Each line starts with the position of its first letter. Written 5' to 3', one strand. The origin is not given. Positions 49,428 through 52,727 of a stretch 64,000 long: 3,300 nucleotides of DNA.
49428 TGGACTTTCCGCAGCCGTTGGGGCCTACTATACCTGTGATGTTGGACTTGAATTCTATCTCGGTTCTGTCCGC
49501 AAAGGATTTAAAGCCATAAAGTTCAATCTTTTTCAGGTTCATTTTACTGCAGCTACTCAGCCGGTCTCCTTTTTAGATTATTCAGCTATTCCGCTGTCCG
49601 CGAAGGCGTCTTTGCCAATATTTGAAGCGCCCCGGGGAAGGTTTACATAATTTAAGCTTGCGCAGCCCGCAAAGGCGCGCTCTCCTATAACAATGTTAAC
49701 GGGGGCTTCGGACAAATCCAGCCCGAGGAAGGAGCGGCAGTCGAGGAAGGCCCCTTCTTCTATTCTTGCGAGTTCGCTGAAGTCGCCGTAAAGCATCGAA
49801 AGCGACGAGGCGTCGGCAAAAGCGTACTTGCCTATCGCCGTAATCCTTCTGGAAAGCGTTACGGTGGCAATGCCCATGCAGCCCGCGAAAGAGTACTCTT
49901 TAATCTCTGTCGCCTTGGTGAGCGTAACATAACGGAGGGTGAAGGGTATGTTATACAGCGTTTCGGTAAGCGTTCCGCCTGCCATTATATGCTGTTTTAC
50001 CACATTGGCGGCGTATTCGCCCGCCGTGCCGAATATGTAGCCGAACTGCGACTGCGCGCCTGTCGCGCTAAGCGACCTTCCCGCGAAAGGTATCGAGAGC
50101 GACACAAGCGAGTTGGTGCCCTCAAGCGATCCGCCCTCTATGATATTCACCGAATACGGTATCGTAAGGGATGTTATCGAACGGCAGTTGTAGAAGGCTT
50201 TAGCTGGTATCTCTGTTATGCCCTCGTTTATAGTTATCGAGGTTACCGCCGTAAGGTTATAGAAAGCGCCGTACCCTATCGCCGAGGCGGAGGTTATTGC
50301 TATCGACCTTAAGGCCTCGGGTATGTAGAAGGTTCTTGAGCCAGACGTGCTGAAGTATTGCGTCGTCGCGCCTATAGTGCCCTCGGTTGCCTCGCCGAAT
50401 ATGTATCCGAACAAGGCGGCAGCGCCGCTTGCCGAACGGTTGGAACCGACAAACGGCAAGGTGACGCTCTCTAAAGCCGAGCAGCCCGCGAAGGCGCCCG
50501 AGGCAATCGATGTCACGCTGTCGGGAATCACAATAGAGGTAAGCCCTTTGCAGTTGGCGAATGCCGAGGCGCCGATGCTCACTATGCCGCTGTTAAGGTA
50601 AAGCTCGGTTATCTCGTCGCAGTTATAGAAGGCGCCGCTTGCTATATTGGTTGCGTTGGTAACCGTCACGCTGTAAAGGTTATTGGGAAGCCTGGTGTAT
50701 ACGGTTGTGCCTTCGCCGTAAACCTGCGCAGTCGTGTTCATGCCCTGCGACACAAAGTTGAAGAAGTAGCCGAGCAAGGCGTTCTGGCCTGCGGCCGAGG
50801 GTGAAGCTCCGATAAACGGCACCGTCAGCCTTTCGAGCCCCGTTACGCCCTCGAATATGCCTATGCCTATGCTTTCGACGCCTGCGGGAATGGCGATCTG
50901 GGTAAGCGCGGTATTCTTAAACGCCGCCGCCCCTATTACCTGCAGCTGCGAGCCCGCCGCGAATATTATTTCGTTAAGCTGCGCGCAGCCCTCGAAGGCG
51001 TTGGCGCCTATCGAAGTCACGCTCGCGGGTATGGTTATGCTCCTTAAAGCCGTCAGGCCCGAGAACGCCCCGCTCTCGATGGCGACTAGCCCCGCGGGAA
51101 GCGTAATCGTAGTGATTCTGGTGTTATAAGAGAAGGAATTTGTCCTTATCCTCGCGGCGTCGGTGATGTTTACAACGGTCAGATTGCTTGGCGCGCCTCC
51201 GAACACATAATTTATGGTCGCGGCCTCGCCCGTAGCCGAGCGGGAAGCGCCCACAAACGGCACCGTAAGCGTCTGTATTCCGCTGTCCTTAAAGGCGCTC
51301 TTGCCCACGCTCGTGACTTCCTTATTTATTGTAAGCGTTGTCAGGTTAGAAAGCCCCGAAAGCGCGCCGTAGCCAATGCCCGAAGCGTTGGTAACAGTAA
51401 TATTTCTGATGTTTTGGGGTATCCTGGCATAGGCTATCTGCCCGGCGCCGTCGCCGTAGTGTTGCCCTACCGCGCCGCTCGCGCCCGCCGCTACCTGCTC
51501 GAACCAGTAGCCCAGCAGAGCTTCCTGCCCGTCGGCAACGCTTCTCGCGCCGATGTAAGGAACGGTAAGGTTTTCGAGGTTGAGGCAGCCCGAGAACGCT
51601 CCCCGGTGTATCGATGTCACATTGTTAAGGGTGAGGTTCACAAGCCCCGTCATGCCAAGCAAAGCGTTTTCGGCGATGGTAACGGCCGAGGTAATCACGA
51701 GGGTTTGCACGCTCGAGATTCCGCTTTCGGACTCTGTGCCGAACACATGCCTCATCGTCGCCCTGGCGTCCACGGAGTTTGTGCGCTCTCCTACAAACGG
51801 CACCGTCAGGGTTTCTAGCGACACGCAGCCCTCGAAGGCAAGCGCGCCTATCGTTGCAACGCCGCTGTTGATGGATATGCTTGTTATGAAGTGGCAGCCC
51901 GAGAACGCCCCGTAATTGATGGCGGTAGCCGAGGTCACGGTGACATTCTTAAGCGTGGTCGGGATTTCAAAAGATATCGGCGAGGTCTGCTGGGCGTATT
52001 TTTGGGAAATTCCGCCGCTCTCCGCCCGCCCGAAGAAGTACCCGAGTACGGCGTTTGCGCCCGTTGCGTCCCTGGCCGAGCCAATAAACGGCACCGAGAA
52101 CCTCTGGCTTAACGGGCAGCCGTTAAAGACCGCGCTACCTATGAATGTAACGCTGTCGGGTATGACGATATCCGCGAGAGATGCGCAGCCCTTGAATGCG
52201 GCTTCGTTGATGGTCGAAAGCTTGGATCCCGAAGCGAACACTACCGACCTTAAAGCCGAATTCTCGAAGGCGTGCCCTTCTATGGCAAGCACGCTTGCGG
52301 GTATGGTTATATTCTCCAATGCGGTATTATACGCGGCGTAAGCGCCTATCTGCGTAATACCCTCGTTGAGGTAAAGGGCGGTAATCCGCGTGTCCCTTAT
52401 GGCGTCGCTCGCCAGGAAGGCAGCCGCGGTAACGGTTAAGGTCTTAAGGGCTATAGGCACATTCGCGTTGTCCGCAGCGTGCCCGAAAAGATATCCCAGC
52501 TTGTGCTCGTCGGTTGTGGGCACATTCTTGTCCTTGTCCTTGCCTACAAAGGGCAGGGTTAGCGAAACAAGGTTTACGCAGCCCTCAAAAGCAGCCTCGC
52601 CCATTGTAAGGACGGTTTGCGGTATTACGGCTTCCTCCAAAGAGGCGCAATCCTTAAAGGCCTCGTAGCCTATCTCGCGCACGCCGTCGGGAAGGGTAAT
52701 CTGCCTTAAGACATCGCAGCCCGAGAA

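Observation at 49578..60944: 11.4-kb giant LRR lipoprotein gene inserted inside the conserved rnc-smc-ftsY unit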

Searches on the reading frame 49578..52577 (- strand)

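Call 62: search_protein_families(library=ncbifam, proteins=[window:49578-52577:-], max_evalue=0.001)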
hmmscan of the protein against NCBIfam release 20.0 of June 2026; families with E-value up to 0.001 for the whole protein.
window:49578-52577:- (999 aa): 2 families
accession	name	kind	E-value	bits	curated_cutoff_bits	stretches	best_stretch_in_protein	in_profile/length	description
NF047961.1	adhesin_HupY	equivalog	2.4e-34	118.6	1250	3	640-708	172-239/978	leucine-rich repeat adhesin HupY/LrrG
NF045861.1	glide_Gli349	exception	9.6e-27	92.2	1750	2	641-706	2687-2750/3169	gliding machinery surface structure protein Gli349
